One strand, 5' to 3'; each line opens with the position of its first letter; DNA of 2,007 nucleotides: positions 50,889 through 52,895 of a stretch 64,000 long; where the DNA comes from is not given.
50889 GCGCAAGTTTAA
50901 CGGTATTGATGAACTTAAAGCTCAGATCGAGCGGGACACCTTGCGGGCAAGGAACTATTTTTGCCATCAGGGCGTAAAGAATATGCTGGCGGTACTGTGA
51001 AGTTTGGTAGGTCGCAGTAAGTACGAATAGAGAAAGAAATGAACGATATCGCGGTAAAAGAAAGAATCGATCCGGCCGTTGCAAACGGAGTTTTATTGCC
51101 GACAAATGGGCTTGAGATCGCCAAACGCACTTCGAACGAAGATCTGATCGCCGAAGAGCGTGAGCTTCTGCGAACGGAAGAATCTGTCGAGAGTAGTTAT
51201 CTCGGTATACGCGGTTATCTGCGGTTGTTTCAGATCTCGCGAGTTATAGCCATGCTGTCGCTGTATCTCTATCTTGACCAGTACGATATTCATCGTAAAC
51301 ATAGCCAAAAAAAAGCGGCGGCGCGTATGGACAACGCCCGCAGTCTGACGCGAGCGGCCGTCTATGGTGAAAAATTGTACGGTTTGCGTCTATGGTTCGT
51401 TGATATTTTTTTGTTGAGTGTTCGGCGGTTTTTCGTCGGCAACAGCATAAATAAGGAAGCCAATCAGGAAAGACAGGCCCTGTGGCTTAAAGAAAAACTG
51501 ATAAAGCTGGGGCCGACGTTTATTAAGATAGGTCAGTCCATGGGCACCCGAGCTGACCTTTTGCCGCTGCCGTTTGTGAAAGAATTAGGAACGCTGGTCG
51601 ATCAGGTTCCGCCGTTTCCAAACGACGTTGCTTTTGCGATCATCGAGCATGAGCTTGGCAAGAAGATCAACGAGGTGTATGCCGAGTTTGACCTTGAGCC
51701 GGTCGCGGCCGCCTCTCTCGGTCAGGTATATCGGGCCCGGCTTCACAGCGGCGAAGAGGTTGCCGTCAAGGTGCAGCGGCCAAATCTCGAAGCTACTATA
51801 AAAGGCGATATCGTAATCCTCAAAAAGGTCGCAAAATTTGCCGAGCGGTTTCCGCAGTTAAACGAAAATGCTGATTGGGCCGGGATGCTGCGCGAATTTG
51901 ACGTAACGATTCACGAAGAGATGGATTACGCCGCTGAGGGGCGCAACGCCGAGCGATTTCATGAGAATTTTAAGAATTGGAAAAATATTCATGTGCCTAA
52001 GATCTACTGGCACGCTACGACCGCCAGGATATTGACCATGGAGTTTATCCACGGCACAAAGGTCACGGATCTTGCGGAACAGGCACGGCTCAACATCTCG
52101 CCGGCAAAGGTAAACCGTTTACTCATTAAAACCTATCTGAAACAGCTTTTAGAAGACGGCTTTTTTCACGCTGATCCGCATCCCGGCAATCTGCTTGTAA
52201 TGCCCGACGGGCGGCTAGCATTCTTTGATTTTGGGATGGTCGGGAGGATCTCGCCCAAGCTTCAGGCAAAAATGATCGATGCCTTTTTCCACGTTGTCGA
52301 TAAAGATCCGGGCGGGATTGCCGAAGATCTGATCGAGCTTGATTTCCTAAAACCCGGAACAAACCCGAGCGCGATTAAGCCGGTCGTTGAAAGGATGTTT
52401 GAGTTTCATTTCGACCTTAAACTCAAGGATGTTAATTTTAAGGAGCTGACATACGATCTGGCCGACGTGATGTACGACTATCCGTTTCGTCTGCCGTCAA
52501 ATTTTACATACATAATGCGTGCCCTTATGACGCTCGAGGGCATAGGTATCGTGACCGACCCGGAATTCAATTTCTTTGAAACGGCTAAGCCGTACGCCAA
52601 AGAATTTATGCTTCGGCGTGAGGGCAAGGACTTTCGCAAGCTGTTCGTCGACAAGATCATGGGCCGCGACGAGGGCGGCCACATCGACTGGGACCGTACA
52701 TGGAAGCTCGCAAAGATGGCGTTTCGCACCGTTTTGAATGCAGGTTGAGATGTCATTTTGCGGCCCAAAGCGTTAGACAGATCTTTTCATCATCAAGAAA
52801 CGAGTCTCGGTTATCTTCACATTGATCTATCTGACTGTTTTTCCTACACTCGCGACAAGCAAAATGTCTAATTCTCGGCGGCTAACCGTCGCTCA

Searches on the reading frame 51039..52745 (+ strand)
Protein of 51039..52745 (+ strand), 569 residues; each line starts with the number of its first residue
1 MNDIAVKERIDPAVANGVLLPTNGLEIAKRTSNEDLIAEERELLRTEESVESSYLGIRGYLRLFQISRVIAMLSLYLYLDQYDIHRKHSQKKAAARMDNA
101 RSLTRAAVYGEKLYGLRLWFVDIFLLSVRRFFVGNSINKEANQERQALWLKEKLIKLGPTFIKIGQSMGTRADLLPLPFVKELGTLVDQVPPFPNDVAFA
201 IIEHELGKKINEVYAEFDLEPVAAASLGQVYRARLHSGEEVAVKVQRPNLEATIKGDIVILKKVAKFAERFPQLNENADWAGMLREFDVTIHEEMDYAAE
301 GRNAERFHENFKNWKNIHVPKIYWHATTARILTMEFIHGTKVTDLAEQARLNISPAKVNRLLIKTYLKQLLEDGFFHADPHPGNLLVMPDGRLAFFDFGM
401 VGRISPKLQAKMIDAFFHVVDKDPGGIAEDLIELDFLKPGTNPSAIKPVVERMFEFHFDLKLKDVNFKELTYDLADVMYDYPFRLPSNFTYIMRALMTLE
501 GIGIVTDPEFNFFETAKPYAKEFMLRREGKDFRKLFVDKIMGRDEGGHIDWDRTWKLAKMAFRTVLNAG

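Call 78: search_protein_families(library=pfam, proteins=[window:51039-52745:+], max_evalue=0.00001)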
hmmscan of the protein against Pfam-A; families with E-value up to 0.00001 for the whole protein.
window:51039-52745:+ (569 aa): 2 families
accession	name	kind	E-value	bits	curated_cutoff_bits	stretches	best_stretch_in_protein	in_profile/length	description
PF03109.22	ABC1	-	3.7e-84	282.1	22.9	1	186-429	2-242/244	ABC1 atypical kinase-like domain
PF01636.29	APH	-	7.8e-06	26.3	23.2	0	364-402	155-198/239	Phosphotransferase enzyme family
